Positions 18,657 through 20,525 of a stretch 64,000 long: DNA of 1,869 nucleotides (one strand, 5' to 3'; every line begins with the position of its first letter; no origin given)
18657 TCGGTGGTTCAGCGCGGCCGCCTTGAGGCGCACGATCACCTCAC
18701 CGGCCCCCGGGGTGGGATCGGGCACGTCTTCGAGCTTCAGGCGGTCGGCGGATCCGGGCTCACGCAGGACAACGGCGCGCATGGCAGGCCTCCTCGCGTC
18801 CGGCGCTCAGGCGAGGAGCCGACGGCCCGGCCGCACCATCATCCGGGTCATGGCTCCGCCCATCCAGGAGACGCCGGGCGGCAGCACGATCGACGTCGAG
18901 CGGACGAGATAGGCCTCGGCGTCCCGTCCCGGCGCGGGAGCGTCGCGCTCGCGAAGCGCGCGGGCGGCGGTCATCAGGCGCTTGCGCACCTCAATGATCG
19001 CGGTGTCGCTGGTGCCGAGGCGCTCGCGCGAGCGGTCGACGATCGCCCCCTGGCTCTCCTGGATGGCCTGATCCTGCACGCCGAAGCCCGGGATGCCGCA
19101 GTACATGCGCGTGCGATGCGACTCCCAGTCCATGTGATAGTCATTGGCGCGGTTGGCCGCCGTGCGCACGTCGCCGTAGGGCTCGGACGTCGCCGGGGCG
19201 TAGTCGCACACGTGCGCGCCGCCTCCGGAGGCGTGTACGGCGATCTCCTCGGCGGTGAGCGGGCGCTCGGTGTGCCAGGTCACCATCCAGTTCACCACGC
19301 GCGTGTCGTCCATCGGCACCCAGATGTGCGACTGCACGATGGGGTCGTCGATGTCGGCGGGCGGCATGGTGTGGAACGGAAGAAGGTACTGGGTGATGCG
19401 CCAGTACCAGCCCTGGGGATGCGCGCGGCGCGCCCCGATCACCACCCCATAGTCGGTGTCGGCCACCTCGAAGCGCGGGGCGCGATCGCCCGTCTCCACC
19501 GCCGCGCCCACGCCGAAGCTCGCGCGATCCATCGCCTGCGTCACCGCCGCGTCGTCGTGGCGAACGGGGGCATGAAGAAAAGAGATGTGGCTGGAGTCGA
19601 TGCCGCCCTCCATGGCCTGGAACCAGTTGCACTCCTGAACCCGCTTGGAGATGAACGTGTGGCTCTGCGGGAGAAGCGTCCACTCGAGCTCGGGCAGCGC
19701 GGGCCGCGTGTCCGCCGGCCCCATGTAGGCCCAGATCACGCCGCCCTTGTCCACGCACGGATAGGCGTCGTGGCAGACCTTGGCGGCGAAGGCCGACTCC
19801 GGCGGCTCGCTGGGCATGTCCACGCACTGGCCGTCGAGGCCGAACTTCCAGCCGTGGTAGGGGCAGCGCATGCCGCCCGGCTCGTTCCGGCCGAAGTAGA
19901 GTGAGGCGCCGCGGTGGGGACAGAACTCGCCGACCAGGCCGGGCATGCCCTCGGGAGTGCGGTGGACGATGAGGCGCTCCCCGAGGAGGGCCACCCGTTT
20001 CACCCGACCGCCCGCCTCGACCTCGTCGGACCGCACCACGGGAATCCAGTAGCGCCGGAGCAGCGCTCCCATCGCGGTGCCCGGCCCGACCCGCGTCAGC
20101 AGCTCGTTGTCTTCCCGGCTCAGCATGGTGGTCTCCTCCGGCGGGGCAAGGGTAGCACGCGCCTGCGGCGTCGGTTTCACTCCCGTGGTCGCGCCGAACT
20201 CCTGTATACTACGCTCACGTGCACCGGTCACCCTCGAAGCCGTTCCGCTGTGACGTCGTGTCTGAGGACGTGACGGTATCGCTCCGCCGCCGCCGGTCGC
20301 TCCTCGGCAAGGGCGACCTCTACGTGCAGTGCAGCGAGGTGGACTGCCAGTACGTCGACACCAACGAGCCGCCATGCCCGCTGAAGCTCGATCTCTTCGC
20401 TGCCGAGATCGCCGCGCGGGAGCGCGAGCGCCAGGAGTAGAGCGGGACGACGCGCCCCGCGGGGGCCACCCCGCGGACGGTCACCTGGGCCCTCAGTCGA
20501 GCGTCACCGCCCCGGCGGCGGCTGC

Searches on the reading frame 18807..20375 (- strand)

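Call 52: search_protein_families(library=pfam, proteins=[window:18807-20375:-], max_evalue=0.00001)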
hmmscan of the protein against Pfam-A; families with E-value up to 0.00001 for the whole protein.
window:18807-20375:- (522 aa): 2 families
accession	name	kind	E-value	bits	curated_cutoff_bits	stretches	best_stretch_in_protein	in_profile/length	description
PF19301.5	LigXa_C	-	7.2e-37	127.6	27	1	216-479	1-254/304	LigXa C-terminal domain like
PF00355.32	Rieske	-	7.7e-18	64.6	20.3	1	110-192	2-83/88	Rieske [2Fe-2S] domain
